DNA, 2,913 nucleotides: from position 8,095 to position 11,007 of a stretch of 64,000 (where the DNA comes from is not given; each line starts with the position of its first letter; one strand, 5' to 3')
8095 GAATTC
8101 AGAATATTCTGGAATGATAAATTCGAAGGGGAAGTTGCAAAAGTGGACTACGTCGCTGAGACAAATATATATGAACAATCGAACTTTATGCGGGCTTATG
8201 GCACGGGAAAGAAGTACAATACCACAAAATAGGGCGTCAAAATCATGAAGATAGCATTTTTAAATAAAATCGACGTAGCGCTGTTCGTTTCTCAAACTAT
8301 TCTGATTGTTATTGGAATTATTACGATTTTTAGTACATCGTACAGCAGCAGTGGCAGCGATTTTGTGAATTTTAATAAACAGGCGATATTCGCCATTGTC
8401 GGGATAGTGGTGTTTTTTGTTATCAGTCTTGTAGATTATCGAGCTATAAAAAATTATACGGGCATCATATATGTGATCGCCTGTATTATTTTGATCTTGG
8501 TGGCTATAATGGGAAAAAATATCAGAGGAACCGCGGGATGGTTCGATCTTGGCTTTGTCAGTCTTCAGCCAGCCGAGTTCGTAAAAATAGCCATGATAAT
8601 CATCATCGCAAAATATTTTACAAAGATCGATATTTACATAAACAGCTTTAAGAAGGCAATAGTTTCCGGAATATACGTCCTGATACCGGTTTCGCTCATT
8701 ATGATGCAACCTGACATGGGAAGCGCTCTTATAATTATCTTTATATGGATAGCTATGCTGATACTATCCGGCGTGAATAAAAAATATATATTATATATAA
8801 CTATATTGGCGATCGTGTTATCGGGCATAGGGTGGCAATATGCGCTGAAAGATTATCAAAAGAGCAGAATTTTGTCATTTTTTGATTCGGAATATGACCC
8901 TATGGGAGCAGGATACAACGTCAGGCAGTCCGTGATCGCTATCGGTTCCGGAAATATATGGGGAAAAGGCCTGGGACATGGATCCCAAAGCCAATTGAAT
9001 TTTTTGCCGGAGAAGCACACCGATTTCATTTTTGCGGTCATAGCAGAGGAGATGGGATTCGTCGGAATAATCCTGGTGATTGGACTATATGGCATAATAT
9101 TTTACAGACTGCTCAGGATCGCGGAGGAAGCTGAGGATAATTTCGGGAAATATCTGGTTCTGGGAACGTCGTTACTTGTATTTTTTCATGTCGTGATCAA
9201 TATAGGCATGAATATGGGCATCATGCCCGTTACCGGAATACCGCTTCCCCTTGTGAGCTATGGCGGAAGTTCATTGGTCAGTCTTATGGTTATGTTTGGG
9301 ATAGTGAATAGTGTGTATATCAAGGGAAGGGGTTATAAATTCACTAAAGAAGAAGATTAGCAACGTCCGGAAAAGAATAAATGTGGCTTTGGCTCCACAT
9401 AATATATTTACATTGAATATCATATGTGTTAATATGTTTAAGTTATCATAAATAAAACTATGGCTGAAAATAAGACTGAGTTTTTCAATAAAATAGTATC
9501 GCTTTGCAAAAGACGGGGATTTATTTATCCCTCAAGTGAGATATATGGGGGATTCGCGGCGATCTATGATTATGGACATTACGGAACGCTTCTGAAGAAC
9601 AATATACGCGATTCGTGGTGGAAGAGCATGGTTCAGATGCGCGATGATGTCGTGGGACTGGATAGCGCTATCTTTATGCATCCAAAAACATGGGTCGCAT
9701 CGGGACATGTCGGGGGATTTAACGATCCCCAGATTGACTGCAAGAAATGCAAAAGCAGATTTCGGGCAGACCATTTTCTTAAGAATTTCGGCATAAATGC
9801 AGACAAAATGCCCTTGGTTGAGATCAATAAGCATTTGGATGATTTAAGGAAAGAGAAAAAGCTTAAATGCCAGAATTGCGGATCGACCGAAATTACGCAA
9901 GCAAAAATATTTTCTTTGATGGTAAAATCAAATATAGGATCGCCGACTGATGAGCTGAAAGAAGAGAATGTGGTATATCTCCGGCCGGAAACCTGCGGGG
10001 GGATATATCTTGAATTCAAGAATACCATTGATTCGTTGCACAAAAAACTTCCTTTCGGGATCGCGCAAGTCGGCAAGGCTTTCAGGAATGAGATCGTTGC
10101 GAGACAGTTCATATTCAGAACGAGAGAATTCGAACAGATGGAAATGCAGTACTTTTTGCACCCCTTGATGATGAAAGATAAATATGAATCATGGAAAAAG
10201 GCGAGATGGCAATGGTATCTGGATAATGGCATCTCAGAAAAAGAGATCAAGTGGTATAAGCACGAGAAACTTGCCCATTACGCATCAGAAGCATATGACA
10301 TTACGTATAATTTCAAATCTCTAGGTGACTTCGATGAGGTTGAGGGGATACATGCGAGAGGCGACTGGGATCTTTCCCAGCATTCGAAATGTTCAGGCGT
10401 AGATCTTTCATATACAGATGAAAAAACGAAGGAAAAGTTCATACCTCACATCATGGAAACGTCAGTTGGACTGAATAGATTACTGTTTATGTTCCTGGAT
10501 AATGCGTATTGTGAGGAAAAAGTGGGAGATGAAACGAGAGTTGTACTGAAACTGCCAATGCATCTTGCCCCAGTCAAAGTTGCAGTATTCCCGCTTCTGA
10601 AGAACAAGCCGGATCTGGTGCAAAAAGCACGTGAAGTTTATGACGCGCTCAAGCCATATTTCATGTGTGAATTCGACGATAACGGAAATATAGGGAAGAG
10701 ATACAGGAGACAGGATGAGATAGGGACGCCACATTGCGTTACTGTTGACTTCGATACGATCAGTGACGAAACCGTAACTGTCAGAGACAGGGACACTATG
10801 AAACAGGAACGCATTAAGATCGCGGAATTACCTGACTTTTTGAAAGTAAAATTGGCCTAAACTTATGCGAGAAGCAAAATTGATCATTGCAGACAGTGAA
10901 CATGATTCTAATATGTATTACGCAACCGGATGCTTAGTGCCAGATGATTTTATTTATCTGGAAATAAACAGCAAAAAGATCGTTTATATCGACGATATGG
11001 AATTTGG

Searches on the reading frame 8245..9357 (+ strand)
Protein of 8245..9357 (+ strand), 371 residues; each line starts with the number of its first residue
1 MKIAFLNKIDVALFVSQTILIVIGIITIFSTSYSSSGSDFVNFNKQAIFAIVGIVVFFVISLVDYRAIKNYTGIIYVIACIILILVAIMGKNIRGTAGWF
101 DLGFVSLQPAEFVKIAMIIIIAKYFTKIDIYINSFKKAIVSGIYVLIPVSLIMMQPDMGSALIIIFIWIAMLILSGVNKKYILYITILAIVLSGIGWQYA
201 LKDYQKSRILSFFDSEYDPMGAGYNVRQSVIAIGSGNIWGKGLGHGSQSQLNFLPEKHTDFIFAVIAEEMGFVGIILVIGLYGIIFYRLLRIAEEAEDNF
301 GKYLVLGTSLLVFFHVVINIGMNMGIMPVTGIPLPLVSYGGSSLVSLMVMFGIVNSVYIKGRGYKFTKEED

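Call 51: search_protein_families(library=pfam, proteins=[window:8245-9357:+], max_evalue=0.01)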
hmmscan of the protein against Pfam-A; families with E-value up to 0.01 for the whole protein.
window:8245-9357:+ (371 aa): 1 family
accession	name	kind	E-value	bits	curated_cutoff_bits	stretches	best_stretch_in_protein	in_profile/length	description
PF01098.24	FTSW_RODA_SPOVE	-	2.4e-104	349.6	26.4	1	14-357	4-350/356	Cell cycle protein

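Call 52: find_related_loci(query=window:8245-9357:+, collection=genome_contigs, flank=10000)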
Query window:8245-9357:+ (371 aa) in genome_contigs; peptide patterns used: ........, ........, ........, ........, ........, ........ (x = any residue, [..] = any of these).
600 stretches matched a pattern (row limit reached: there are more); 599 encode a relative of the query (tblastn E <= 1e-3); the best 80 are kept; 80 distinct loci.
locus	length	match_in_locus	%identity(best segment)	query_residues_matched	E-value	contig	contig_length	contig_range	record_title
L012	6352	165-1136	50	34-357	6e-106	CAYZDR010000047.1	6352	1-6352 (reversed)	MAG TPA_asm: uncultured Candidatus Saccharibacteria bacterium isolate binchicken_co332_114 genome assembly, contig: NODE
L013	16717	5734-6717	51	32-357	2e-103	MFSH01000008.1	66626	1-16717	MAG: Candidatus Moranbacteria bacterium RIFOXYB1_FULL_43_19 rifoxyb1_full_scaffold_168, whole genome shotgun sequence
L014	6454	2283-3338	49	8-360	1e-102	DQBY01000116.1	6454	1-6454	MAG TPA_asm: Candidatus Moraniibacteriota bacterium isolate UBA11098 contig_172099, whole genome shotgun sequence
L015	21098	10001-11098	45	6-371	5e-99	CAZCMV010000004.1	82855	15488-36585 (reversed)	MAG TPA_asm: uncultured Bdellovibrionales bacterium isolate SRP192927_co1_222 genome assembly, contig: NODE_279_length_8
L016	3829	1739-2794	45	8-360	1e-98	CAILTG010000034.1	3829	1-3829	MAG: Candidatus Magasanikbacteria bacterium isolate MJ-time_bin-2094 genome assembly, contig: bin-2094:034/101, whole ge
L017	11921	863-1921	45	7-358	3e-95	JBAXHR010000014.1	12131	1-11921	MAG: Candidatus Moraniibacteriota bacterium isolate ELA328 MAG328_14, whole genome shotgun sequence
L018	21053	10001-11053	51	8-358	3e-93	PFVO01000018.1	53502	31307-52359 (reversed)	MAG: Candidatus Moranbacteria bacterium CG_4_9_14_3_um_filter_44_28 CG_4_9_14_3_um_filter_150_scaffold_1639_c, whole gen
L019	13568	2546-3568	45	19-360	6e-93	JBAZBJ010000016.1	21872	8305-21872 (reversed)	MAG: Parcubacteria group bacterium isolate SO_2017_GW1_11 NODE_9369_length_21872_cov_1.582295_OW334_2017, whole genome s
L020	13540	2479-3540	45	8-360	2e-92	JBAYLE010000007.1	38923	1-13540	MAG: Parcubacteria group bacterium isolate SO_2016_GW1_96 scaffold01920_OW334_2016, whole genome shotgun sequence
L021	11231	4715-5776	41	6-360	1e-88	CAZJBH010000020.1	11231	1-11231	MAG TPA_asm: uncultured Candidatus Saccharibacteria bacterium isolate SRP332253_co2_128 genome assembly, contig: NODE_57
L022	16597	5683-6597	46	63-366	7e-88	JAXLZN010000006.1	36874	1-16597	MAG: Candidatus Andersenbacteria bacterium isolate STL-PAT3 C4.201.fa-6, whole genome shotgun sequence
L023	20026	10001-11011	45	23-358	4e-86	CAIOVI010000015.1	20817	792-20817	uncultured bacterium isolate MJ110830A_bin-153 genome assembly, contig: bin-153:15/63, whole genome shotgun sequence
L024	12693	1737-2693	46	43-362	2e-85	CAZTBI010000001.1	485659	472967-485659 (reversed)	MAG TPA_asm: uncultured Bdellovibrionales bacterium isolate SRP342105_co1_260 genome assembly, contig: NODE_7_length_485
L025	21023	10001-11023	42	6-342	5e-84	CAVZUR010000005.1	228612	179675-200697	MAG: Candidatus Moranbacteria bacterium isolate MFD04651.bin.1.47 genome assembly, contig: contig_4893, whole genome sho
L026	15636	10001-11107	43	8-366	2e-83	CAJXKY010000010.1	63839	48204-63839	MAG TPA_asm: uncultured Halanaerobiales bacterium isolate SRR6193124_bin.36_MetaBAT_v2.12.1_MAG genome assembly, contig:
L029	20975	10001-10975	44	34-357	4e-79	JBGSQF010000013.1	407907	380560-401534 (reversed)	MAG: Candidatus Paceibacteria bacterium isolate JTS-AC323 k141_425688, whole genome shotgun sequence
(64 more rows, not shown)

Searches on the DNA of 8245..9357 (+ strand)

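Call 54: search_rna_families(sources=[L025, L029, L023, L019, L020, L024, L066, L016, L021], threshold=gathering)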
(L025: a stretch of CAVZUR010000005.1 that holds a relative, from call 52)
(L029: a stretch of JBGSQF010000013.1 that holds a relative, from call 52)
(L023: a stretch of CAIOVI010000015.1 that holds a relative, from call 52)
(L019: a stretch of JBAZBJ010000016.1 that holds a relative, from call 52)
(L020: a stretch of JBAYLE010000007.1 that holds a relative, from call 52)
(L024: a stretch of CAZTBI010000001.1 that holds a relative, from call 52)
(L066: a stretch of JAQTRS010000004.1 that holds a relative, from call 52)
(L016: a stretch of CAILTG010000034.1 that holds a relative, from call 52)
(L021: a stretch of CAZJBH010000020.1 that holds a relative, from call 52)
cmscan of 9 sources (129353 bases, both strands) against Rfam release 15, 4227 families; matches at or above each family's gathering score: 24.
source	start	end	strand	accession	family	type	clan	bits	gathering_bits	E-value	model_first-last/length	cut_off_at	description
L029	4959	8224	+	RF02541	LSU_rRNA_bacteria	Gene; rRNA;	CL00112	2509.6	50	0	1-2925/2925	no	Bacterial large subunit ribosomal RNA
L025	5288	8867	+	RF02541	LSU_rRNA_bacteria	Gene; rRNA;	CL00112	2287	50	0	1-2925/2925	no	Bacterial large subunit ribosomal RNA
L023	3636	7541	+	RF02541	LSU_rRNA_bacteria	Gene; rRNA;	CL00112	2099.6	50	0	1-2925/2925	no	Bacterial large subunit ribosomal RNA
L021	1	3581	+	RF02541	LSU_rRNA_bacteria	Gene; rRNA;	CL00112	1168.3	50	0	1097-2925/2925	5'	Bacterial large subunit ribosomal RNA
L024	1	445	+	RF02541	LSU_rRNA_bacteria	Gene; rRNA;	CL00112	435.1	50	3.4e-139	2487-2925/2925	5'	Bacterial large subunit ribosomal RNA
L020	1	1170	+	RF02541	LSU_rRNA_bacteria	Gene; rRNA;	CL00112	291.3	50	1.5e-91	2501-2925/2925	5'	Bacterial large subunit ribosomal RNA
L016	1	381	+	RF02541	LSU_rRNA_bacteria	Gene; rRNA;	CL00112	231.9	50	6.8e-72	2523-2925/2925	5'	Bacterial large subunit ribosomal RNA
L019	724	984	+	RF02541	LSU_rRNA_bacteria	Gene; rRNA;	CL00112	219.4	50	9.3e-68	2656-2912/2925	no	Bacterial large subunit ribosomal RNA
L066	1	247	+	RF02541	LSU_rRNA_bacteria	Gene; rRNA;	CL00112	183.3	50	8.5e-56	2686-2925/2925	5'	Bacterial large subunit ribosomal RNA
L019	1311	1426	+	RF00001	5S_rRNA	Gene; rRNA;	CL00113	90.7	38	6.7e-18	1-120/120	no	5S ribosomal RNA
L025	8951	9057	+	RF00001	5S_rRNA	Gene; rRNA;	CL00113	89.4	38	1.5e-17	1-120/120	no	5S ribosomal RNA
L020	1483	1598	+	RF00001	5S_rRNA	Gene; rRNA;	CL00113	89.4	38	1.6e-17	1-120/120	no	5S ribosomal RNA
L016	695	811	+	RF00001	5S_rRNA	Gene; rRNA;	CL00113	83.4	38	6e-16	1-120/120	no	5S ribosomal RNA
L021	874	1134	+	RF00028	Intron_gpI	Intron;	-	82.9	50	2.9e-19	1-253/253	no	Group I catalytic intron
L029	8331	8442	+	RF00001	5S_rRNA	Gene; rRNA;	CL00113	81.2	38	2.2e-15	1-120/120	no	5S ribosomal RNA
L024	568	674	+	RF00001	5S_rRNA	Gene; rRNA;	CL00113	81.2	38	2.2e-15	1-120/120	no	5S ribosomal RNA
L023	8694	8801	+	RF00001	5S_rRNA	Gene; rRNA;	CL00113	80.2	38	4e-15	1-120/120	no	5S ribosomal RNA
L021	3674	3783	+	RF00001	5S_rRNA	Gene; rRNA;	CL00113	77.4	38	2.2e-14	1-120/120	no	5S ribosomal RNA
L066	352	458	+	RF00001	5S_rRNA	Gene; rRNA;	CL00113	77.2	38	2.5e-14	1-120/120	no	5S ribosomal RNA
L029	4433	4505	+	RF00005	tRNA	Gene; tRNA;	CL00001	68.5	29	1.7e-12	1-71/71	no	tRNA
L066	3793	3865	-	RF00005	tRNA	Gene; tRNA;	CL00001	68.2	29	2e-12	1-71/71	no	tRNA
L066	4566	4652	+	RF00005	tRNA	Gene; tRNA;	CL00001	61.9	29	1.1e-10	1-71/71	no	tRNA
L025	15493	15576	+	RF00005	tRNA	Gene; tRNA;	CL00001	54.2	29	1.4e-08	1-71/71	no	tRNA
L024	5924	6007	+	RF00005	tRNA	Gene; tRNA;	CL00001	53.9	29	1.7e-08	1-71/71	no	tRNA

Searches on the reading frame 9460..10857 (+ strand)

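Call 51: search_protein_families(library=pfam, proteins=[window:9460-10857:+], max_evalue=0.01)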
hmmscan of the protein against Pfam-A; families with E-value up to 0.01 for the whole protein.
window:9460-10857:+ (466 aa): 2 families
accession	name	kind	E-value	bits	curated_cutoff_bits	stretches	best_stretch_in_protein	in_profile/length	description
PF03129.25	HGTP_anticodon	-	1.5e-22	79.9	21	1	373-462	1-92/94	Anticodon binding domain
PF00587.30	tRNA-synt_2b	-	2.5e-19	70.5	29.3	1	169-348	8-178/179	tRNA synthetase class II core domain (G, H, P, S and T)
